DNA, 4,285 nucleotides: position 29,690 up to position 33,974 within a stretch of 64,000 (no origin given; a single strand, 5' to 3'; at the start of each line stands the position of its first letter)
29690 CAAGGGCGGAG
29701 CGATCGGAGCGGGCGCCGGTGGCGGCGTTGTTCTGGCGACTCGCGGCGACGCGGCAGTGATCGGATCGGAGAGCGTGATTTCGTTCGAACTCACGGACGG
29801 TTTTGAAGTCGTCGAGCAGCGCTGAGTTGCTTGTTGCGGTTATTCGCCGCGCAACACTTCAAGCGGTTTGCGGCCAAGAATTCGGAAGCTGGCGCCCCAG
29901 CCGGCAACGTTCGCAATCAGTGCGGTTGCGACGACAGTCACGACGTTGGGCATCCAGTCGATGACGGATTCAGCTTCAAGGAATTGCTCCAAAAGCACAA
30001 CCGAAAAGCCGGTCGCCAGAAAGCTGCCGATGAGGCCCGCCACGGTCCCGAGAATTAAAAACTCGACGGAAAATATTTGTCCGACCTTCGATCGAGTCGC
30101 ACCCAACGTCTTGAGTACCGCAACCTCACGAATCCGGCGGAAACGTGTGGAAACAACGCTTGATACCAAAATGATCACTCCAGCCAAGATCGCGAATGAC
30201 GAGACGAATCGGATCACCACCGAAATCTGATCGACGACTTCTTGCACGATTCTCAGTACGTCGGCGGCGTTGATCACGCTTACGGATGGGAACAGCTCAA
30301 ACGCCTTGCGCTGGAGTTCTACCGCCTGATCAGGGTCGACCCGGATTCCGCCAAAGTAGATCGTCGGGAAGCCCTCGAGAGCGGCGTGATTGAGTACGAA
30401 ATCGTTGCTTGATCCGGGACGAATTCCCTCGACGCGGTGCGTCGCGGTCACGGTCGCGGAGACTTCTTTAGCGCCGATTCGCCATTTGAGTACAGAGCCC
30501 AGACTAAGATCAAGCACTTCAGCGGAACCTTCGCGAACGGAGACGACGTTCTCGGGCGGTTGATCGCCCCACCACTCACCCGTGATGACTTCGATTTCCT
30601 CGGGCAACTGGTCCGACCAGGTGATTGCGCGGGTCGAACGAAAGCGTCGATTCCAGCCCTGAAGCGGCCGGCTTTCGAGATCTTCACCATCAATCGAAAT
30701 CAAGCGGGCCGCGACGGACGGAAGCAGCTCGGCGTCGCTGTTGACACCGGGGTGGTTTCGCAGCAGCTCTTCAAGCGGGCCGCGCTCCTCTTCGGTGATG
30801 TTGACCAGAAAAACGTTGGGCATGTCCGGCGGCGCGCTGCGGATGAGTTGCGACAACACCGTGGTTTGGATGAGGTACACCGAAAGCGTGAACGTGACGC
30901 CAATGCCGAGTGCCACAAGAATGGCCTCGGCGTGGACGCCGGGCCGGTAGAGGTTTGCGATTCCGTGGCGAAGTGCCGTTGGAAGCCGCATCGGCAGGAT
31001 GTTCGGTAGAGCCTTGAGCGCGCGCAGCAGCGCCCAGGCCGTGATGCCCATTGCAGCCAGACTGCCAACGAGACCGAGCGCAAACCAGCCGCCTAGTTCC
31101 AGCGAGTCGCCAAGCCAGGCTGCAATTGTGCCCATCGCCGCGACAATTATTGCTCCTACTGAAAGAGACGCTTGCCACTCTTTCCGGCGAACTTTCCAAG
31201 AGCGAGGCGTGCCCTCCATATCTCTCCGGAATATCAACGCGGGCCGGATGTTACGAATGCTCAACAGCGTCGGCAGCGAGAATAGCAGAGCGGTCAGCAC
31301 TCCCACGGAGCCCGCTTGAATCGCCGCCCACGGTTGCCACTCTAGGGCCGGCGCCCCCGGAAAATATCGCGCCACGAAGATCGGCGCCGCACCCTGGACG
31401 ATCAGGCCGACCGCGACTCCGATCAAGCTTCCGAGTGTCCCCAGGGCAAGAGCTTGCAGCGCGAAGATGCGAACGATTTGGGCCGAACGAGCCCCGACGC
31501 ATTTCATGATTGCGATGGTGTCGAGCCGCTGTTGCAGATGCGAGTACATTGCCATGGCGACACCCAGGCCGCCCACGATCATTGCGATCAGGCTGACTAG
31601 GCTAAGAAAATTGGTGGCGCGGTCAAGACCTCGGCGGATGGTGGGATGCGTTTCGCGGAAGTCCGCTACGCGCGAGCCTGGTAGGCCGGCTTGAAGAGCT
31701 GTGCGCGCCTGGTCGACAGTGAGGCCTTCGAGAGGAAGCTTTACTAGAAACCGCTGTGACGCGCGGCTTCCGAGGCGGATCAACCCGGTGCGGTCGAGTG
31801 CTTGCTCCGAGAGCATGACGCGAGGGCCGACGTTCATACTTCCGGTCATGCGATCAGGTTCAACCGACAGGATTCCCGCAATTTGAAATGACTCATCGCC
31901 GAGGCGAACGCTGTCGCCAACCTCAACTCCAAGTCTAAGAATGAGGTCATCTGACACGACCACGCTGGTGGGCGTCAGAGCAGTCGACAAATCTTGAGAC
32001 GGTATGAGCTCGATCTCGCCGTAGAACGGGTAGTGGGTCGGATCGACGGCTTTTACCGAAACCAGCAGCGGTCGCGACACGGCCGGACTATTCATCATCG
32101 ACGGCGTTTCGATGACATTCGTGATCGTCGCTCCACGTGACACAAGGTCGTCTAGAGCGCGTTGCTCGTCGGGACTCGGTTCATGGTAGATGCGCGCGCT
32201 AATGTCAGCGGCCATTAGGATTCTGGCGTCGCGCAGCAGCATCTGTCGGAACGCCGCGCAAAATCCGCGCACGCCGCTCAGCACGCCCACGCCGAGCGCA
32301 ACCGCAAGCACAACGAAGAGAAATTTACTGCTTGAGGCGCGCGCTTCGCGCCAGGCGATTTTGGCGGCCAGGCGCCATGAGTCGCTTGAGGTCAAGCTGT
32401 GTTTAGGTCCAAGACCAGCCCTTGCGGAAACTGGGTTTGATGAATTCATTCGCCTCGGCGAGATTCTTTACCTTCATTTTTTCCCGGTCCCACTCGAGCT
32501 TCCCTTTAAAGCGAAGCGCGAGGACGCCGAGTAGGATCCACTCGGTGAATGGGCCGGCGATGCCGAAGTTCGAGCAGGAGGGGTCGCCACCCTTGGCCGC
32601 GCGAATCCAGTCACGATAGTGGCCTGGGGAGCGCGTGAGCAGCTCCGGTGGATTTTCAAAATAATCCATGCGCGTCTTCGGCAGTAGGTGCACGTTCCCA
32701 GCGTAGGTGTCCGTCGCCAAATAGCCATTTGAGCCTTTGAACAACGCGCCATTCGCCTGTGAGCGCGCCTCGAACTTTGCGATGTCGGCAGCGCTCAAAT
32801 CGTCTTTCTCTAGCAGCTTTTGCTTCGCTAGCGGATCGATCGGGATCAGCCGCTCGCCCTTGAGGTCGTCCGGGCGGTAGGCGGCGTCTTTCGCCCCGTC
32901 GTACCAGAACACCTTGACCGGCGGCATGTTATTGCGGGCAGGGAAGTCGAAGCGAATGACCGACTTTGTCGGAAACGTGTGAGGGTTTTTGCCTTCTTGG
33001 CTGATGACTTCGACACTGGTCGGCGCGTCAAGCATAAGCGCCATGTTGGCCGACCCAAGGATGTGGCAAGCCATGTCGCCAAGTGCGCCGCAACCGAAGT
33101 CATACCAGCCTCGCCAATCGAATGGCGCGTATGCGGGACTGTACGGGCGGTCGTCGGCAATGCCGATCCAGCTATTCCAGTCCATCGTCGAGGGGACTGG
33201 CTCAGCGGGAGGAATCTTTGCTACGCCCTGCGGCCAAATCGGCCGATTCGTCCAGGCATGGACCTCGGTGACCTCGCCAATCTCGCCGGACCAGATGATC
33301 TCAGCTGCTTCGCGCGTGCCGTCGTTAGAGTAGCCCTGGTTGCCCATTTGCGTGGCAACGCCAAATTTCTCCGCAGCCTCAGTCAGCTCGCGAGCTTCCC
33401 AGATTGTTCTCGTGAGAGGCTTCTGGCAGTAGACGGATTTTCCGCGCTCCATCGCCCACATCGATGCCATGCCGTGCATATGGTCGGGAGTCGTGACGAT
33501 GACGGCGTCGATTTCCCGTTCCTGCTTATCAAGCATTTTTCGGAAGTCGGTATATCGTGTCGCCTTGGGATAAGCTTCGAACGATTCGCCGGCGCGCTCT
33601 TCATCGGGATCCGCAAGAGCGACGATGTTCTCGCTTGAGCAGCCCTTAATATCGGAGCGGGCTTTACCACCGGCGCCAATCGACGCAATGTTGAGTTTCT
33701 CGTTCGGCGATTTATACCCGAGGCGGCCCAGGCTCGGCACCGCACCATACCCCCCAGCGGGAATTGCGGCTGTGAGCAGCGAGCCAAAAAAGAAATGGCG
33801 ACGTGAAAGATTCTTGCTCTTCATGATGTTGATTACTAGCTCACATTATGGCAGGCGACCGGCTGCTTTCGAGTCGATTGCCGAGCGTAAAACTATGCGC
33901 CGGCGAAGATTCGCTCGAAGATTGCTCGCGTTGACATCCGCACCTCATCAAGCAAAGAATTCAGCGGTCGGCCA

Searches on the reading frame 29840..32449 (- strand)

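Call 85: search_protein_families(library=pfam, proteins=[window:29840-32449:-], max_evalue=0.00001)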
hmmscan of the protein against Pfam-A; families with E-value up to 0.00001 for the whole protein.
window:29840-32449:- (869 aa): 2 families
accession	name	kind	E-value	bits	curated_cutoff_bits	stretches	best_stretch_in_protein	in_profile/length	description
PF02687.27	FtsX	-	1.9e-23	83.2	25.5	2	284-402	2-119/120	FtsX-like permease C-terminal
PF12704.14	MacB_PCD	-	7.4e-10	39.9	27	1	45-253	3-205/207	MacB-like periplasmic core domain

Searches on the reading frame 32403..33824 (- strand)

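Call 85: search_protein_families(library=pfam, proteins=[window:32403-33824:-], max_evalue=0.00001)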
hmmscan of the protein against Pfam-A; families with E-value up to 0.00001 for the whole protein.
window:32403-33824:- (473 aa): 2 families
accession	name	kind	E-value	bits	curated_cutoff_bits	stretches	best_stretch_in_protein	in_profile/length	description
PF01408.29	GFO_IDH_MocA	-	1e-16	62.1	24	1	45-161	2-119/120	Oxidoreductase family, NAD-binding Rossmann fold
PF19051.5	GFO_IDH_MocA_C2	-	6.4e-14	52.5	23.3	1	199-273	38-111/254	Oxidoreductase family, C-terminal alpha/beta domain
